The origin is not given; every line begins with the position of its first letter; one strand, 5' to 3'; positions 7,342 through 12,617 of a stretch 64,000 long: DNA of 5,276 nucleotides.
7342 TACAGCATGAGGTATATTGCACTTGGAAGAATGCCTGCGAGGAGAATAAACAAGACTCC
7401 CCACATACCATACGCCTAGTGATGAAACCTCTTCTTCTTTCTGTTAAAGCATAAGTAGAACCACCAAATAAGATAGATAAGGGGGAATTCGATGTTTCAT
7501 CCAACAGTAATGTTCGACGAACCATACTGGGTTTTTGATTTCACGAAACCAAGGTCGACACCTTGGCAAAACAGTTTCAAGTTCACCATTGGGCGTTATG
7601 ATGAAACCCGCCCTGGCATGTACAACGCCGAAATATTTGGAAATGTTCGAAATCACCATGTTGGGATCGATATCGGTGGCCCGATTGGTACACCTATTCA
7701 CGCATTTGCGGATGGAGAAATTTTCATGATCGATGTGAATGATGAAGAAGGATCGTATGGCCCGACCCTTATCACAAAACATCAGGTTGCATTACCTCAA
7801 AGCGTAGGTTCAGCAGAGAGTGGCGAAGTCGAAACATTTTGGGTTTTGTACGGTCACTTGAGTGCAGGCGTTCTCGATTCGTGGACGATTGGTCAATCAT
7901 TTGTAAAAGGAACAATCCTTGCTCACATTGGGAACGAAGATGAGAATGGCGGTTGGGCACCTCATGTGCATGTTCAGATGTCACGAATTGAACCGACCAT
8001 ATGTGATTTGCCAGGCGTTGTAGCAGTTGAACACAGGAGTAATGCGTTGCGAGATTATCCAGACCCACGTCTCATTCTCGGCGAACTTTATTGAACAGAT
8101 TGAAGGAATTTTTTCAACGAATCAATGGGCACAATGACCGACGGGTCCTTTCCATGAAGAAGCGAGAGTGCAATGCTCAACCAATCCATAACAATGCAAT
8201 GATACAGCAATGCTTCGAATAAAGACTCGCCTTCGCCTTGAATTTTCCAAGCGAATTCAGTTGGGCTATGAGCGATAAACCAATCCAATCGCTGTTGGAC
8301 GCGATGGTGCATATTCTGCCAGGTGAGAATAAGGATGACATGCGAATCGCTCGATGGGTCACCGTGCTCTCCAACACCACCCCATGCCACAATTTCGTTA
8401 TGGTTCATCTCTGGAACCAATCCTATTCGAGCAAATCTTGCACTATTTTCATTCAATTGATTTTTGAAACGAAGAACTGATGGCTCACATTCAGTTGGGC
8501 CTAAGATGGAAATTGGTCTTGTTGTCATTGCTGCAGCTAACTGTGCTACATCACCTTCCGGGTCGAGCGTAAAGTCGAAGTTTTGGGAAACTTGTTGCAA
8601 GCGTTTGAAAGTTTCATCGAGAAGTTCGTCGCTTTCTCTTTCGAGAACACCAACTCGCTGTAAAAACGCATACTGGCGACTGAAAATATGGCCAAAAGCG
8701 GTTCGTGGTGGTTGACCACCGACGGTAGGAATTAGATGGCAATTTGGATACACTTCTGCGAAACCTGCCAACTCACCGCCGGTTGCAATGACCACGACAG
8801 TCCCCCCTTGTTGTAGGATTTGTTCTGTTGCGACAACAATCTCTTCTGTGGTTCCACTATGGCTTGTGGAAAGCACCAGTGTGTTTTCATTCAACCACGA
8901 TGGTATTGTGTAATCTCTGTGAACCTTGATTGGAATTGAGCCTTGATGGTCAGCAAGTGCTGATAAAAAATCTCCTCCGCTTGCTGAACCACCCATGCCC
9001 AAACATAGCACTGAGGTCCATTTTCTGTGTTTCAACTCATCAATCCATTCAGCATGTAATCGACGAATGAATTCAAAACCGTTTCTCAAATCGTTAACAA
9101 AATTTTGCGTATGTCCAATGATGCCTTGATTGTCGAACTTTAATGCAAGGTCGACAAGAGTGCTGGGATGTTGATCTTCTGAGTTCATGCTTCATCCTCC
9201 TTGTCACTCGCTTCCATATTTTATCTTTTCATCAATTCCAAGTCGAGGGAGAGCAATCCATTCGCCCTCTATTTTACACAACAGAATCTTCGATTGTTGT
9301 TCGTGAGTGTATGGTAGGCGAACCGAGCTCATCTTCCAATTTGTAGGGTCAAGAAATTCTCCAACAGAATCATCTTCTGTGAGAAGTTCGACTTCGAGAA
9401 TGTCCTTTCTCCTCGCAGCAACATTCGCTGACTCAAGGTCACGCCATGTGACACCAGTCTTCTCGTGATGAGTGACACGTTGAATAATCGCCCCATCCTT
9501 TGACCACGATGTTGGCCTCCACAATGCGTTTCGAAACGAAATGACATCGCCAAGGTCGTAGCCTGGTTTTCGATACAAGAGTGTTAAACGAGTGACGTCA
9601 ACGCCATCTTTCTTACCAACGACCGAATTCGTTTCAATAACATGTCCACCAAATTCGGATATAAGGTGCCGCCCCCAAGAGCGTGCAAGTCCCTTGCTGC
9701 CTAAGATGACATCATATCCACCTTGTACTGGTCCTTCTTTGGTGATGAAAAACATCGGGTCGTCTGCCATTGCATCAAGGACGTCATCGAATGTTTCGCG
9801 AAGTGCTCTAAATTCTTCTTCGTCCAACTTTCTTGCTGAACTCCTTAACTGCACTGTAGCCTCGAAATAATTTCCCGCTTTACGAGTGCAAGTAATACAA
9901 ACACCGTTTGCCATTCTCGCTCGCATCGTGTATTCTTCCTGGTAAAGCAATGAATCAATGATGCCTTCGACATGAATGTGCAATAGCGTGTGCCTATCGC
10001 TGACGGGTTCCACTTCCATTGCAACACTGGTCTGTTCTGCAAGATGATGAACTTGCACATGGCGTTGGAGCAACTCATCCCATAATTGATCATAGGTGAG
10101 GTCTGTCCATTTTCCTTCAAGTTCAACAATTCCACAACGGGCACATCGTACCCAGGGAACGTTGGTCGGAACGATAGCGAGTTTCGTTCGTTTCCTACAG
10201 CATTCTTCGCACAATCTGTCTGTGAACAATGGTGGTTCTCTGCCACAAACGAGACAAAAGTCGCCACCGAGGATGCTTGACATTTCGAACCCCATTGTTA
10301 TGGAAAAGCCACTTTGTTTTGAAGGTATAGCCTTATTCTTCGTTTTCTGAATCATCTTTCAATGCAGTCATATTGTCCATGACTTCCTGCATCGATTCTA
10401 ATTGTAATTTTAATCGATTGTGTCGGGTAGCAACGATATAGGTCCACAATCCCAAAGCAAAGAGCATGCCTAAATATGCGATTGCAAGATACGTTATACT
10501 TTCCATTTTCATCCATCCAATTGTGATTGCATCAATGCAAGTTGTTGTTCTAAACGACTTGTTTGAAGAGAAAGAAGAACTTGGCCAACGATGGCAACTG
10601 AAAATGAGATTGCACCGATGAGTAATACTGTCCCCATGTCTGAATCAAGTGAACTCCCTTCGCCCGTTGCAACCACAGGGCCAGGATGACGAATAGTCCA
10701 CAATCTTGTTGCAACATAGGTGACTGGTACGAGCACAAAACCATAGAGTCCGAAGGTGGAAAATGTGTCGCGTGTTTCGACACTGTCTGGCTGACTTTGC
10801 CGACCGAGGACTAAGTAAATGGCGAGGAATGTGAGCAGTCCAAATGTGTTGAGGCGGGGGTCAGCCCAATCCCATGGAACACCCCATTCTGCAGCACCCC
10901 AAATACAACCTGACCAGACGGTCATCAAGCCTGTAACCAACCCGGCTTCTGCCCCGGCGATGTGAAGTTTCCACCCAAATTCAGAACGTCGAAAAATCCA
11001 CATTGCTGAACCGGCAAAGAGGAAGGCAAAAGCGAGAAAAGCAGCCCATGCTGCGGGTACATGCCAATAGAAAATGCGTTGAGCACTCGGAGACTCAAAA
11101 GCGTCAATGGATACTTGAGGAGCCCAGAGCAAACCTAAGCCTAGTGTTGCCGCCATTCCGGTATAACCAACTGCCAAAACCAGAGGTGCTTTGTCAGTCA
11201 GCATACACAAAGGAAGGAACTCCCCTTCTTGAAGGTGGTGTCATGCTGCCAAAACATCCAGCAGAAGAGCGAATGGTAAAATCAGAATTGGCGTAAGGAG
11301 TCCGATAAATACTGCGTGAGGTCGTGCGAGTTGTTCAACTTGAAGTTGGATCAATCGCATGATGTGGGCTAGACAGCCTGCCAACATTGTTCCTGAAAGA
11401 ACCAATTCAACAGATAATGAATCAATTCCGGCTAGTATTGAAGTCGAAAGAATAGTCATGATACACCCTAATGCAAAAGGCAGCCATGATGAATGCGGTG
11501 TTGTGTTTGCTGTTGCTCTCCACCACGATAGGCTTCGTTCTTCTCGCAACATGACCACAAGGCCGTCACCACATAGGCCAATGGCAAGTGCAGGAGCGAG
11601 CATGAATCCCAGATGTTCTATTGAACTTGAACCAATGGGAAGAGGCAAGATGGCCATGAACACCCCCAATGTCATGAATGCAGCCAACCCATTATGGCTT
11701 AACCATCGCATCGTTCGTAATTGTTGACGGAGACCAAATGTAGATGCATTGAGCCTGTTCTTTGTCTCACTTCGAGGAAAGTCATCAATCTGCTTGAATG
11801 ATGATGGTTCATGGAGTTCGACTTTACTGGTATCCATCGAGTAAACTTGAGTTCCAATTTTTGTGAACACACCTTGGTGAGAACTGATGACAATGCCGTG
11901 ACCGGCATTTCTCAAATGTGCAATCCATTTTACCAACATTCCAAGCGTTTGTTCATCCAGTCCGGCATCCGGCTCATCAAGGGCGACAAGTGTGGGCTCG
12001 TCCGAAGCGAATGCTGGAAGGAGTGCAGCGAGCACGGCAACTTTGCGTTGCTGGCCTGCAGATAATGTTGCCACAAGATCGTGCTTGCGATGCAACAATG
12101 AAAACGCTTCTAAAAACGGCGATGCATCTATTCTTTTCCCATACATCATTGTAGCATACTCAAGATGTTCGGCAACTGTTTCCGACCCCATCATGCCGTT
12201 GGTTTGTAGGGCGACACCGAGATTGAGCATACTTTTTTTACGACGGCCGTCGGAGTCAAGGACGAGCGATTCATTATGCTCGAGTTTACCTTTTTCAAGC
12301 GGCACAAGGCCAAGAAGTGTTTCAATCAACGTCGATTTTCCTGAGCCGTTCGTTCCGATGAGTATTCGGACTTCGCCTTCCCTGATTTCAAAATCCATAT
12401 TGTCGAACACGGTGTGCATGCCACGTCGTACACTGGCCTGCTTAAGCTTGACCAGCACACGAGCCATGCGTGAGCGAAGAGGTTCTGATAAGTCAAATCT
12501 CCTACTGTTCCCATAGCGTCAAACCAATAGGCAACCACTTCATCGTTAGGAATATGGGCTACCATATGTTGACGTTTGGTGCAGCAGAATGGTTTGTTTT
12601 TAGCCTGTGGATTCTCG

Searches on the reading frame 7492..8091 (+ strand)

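Call 28: search_protein_families(library=pfam, proteins=[window:7492-8091:+], max_evalue=0.00001)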
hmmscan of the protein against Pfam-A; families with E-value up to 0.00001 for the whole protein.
window:7492-8091:+ (200 aa): 1 family
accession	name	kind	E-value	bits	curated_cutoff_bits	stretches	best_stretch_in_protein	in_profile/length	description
PF01551.29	Peptidase_M23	-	9.5e-11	42.2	28.7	1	55-164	2-88/96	Peptidase family M23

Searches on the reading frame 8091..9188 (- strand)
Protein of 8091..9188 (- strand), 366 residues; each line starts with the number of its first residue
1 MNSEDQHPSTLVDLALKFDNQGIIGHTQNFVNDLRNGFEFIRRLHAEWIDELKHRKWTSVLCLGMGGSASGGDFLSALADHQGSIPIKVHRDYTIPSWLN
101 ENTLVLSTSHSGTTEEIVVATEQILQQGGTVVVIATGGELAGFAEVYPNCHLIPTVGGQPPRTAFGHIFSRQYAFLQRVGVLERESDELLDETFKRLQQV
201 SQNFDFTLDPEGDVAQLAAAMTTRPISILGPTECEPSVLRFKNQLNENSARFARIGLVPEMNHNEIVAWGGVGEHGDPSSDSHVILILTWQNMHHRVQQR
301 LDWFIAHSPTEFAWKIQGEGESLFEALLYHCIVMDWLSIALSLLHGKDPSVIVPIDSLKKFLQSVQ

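Call 28: search_protein_families(library=pfam, proteins=[window:8091-9188:-], max_evalue=0.00001)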
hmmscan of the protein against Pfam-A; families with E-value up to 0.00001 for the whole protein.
window:8091-9188:- (366 aa): 1 family
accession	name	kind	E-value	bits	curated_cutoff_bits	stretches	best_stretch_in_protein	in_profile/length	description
PF10432.14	bact-PGI_C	-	2.9e-27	95.9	24.5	1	215-361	6-150/151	Bacterial phospho-glucose isomerase C-terminal SIS domain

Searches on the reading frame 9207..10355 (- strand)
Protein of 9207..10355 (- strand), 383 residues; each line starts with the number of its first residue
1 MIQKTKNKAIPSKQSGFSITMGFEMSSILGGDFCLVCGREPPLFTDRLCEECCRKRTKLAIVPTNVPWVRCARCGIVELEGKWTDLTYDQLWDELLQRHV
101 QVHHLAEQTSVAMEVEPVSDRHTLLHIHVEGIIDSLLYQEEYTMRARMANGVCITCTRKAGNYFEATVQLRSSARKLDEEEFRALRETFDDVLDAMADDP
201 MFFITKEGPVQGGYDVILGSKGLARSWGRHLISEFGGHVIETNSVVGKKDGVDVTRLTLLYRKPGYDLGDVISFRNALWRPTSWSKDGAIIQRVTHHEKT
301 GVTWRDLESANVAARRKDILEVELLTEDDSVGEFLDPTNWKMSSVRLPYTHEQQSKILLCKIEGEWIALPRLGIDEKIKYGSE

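Call 28: search_protein_families(library=pfam, proteins=[window:9207-10355:-], max_evalue=0.00001)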
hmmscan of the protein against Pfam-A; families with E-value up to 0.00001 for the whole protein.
window:9207-10355:- (383 aa): 1 family
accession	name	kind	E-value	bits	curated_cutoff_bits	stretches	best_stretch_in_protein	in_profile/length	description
PF04981.18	NMD3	-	1.8e-36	126.3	24.9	1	34-260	1-240/243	NMD3 family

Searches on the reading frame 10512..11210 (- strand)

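Call 28: search_protein_families(library=pfam, proteins=[window:10512-11210:-], max_evalue=0.00001)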
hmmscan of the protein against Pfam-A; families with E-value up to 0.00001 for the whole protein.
window:10512-11210:- (233 aa): 1 family
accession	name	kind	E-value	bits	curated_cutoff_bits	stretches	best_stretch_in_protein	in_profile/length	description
PF01578.25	Cytochrom_C_asm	-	3.6e-09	37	29.9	1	16-172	45-208/212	Cytochrome C assembly protein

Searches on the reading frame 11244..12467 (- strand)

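Call 28: search_protein_families(library=pfam, proteins=[window:11244-12467:-], max_evalue=0.00001)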
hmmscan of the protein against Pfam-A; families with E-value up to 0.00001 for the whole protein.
window:11244-12467:- (408 aa): 3 families
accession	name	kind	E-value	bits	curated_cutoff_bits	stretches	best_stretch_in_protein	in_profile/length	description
PF00005.33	ABC_tran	-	4.9e-20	73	25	1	22-167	2-136/137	ABC transporter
PF02463.25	SMC_N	-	1.1e-10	41.8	40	1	32-211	25-211/220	RecF/RecN/SMC N terminal domain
PF13304.12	AAA_21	-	9.5e-10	39.4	27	0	120-198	223-299/304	AAA domain, putative AbiEii toxin, Type IV TA system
